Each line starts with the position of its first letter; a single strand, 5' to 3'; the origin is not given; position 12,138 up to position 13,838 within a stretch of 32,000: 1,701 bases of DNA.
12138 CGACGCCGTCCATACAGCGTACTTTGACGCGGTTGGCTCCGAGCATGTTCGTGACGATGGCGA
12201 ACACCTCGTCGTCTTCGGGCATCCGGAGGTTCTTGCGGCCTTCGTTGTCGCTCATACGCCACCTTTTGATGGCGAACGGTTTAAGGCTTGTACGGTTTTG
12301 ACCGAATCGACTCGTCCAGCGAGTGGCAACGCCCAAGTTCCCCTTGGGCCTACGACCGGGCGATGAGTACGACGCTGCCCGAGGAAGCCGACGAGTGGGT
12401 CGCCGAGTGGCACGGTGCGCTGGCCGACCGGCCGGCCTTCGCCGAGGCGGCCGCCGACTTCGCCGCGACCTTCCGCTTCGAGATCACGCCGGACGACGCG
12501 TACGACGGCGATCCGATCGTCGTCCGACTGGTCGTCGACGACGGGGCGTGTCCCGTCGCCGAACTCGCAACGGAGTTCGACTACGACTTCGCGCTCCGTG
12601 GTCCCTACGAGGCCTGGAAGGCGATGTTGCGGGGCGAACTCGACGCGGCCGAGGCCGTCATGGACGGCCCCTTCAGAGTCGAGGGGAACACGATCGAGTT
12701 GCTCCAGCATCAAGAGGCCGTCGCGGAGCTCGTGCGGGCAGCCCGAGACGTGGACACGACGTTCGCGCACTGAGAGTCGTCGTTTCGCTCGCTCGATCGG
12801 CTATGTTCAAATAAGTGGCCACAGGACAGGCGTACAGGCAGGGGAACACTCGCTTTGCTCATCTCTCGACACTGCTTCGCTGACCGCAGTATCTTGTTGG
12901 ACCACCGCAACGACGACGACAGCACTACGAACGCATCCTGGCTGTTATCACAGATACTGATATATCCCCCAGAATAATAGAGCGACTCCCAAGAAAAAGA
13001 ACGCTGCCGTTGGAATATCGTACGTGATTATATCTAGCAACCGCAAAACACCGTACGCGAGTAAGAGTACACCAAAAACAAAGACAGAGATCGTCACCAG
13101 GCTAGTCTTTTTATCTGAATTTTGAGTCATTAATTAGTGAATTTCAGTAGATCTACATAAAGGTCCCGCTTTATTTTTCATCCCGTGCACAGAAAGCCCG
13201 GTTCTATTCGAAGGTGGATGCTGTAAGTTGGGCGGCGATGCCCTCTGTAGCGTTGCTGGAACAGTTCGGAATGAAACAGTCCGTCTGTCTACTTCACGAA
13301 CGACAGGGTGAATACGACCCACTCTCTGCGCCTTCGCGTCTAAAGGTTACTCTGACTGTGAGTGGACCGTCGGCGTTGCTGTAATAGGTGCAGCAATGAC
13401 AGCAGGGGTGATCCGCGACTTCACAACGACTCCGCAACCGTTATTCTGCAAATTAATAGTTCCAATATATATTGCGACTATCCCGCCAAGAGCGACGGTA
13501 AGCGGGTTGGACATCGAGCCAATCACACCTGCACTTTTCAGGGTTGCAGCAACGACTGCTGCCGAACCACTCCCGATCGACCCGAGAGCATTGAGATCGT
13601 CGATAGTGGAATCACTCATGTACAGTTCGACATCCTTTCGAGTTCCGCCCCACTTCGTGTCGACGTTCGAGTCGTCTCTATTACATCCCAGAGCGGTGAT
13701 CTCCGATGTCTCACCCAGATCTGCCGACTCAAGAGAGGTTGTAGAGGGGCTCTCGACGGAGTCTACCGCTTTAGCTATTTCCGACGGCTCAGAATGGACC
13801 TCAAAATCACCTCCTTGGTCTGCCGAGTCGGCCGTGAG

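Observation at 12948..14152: Non-C8 Tat precursor with acidic pro-region, Gly-rich two-Cys hydrophobic C-terminus and a 60-aa two-TM partner: candidate undescribed halocin/immunity-like pair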

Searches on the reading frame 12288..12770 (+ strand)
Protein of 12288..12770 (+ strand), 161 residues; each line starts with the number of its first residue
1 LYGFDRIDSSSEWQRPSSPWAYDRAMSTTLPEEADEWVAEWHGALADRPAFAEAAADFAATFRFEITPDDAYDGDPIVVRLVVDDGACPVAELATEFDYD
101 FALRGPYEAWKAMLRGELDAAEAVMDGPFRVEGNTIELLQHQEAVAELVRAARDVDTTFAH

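Call 3: search_protein_families(library=pfam, proteins=[window:12288-12770:+], max_evalue=1)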
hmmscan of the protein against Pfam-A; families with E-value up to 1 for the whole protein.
window:12288-12770:+ (161 aa): 2 families
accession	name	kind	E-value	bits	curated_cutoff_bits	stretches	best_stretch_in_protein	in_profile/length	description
PF02036.22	SCP2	-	3.5e-09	37.4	21.3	1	49-143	10-97/101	SCP-2 sterol transfer family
PF16925.10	TetR_C_13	-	0.24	12.3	27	0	85-131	22-71/109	Tetracyclin repressor-like, C-terminal domain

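Call 4: search_protein_families(library=ncbifam, proteins=[window:12288-12770:+], max_evalue=1)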
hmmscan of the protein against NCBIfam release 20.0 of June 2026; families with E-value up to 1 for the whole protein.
window:12288-12770:+ (161 aa): 0 families

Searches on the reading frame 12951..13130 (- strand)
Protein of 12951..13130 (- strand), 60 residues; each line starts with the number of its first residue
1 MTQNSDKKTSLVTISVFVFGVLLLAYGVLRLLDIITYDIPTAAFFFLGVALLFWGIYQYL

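Call 3: search_protein_families(library=pfam, proteins=[window:12951-13130:-], max_evalue=1)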
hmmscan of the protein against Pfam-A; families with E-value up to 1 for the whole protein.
window:12951-13130:- (60 aa): 9 families
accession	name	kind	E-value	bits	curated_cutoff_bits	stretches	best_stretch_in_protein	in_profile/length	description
PF04123.18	DUF373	-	0.03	14.2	28.3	1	12-56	154-197/335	Domain of unknown function (DUF373)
PF05915.17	TMEM_230_134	-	0.086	13.4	26.8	1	6-58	46-97/119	Transmembrane proteins 230/134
PF15099.11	PIRT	-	0.091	13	30.6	1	12-56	55-99/128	Phosphoinositide-interacting protein family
PF10324.15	7TM_GPCR_Srw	-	0.091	12.5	22.2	1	3-52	236-285/319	Serpentine type 7TM GPCR chemoreceptor Srw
PF11239.13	DUF3040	-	0.11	13.2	24.7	1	7-56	42-82/84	Protein of unknown function (DUF3040)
PF11381.13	DUF3185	-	0.13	12.6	25.3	0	43-57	6-20/59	Protein of unknown function (DUF3185)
PF15471.11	TMEM171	-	0.13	11.7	27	1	3-36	11-42/320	Transmembrane protein family 171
PF03729.18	DUF308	-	0.17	12.6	25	1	12-35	21-44/73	Short repeat of unknown function (DUF308)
PF02656.20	DUF202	-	0.22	12.4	23.4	0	41-60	44-63/68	Domain of unknown function (DUF202)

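Call 4: search_protein_families(library=ncbifam, proteins=[window:12951-13130:-], max_evalue=1)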
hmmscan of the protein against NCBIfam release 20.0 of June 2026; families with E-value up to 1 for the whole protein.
window:12951-13130:- (60 aa): 3 families
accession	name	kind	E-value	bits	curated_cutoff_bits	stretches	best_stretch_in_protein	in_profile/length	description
NF058603.1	SCO2097_fam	equivalog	0.082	13.2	110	1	4-30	36-62/129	SCO2097 family morphological protein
NF045996.1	MAG0920_fam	subfamily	0.32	10.3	43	1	10-57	67-114/232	MAG0920 family protein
NF037968.1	SemiSWEET_2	subfamily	0.56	10.4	80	0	5-30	24-50/76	SemiSWEET transporter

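Call 10: find_homologous_proteins(query=window:12951-13130:-, max_evalue=0.1)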
Query window:12951-13130:- (60 aa): 1 proteins with E <= 0.1 among 2 candidates.
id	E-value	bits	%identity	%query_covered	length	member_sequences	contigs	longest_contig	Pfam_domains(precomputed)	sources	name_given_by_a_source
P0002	7.1e-29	116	97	100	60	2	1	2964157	-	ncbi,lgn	-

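Call 19: search_protein_families(library=phrogs, proteins=[window:12951-13130:-], max_evalue=1)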
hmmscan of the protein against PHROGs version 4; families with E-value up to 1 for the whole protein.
window:12951-13130:- (60 aa): 6 families
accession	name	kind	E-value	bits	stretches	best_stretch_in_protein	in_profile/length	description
phrog_11345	-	unknown function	0.015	16.1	0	13-35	8-30/37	-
phrog_37457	-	unknown function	0.045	14.9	0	45-58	62-75/79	-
phrog_26664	-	unknown function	0.064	14.6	1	16-32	50-66/84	-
phrog_9715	-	unknown function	0.073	14.1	0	13-28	11-26/59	-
phrog_502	-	moron, auxiliary metabolic gene and host takeover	0.5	10.9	0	12-57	8-46/58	membrane protein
phrog_11929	-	moron, auxiliary metabolic gene and host takeover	0.65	10.9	0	34-56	7-28/66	membrane protein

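Call 20: search_protein_families(library=padloc, proteins=[window:12951-13130:-], max_evalue=1)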
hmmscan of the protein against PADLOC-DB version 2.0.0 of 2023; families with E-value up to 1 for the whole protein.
window:12951-13130:- (60 aa): 0 families

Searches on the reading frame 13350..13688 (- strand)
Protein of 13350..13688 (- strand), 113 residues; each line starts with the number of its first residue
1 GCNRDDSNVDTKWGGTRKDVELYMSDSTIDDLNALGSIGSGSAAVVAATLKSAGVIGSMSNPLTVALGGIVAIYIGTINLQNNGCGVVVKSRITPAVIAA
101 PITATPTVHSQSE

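Call 37: search_solved_structures(query=A2, max_evalue=10)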
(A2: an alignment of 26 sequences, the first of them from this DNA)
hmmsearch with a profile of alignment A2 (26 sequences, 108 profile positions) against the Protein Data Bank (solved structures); distinct sequences matched with E-value up to 10: 23.
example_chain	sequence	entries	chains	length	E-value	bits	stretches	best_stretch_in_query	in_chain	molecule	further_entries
6dbf_A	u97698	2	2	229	0.059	16.7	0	16-38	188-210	Listeria virulence factor InlB | InlB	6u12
1d0b_A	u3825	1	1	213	0.083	16.2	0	16-38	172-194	INTERNALIN B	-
1otn_A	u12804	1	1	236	0.089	16.1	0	16-38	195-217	Internalin B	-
1otm_A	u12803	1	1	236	0.11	15.8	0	16-38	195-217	internalin B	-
1oto_A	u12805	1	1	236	0.15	15.4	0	16-38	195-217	Internalin B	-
4fmz_A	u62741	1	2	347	0.18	15.1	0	17-40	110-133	Internalin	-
9efa_A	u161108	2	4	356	0.24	14.8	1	45-92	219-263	Phosphotriesterase-related protein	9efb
4aw4_A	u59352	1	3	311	0.28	14.5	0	16-38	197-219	INTERNALIN B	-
2uzx_A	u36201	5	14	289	0.31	14.4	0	16-38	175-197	INTERNALIN B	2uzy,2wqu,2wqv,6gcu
1h6t_A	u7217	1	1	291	0.32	14.3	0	16-38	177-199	INTERNALIN B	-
6dbg_A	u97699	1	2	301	0.39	14.1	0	16-38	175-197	Internalin B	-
9w2w_A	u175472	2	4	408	0.56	13.6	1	28-83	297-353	LolF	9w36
9w35_A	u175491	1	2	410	0.56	13.5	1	28-83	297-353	LolF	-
9w37_A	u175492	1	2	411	0.57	13.5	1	28-83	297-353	LolF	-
2wqw_A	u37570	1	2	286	0.59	13.5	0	18-38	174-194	INTERNALIN B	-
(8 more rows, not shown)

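Call 39: find_related_loci(query=A3, collection=viral_contigs, flank=8000)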
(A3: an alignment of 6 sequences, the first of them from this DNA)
Query A3 (113 aa) in viral_contigs; peptide patterns used: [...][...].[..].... (x = any residue, [..] = any of these).
24 stretches matched a pattern, but none encodes a relative of the query by tblastn (E <= 1e-3).

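Call 40: find_related_loci(query=A3, collection=metagenome_contigs, flank=5000)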
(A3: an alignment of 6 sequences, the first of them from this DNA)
Query A3 (113 aa) in metagenome_contigs; peptide patterns used: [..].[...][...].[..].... (x = any residue, [..] = any of these).
97 stretches matched a pattern; 1 encode a relative of the query (tblastn E <= 1e-3); 1 distinct loci.
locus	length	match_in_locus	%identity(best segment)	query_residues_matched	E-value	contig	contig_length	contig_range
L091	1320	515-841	38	2-111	1e-18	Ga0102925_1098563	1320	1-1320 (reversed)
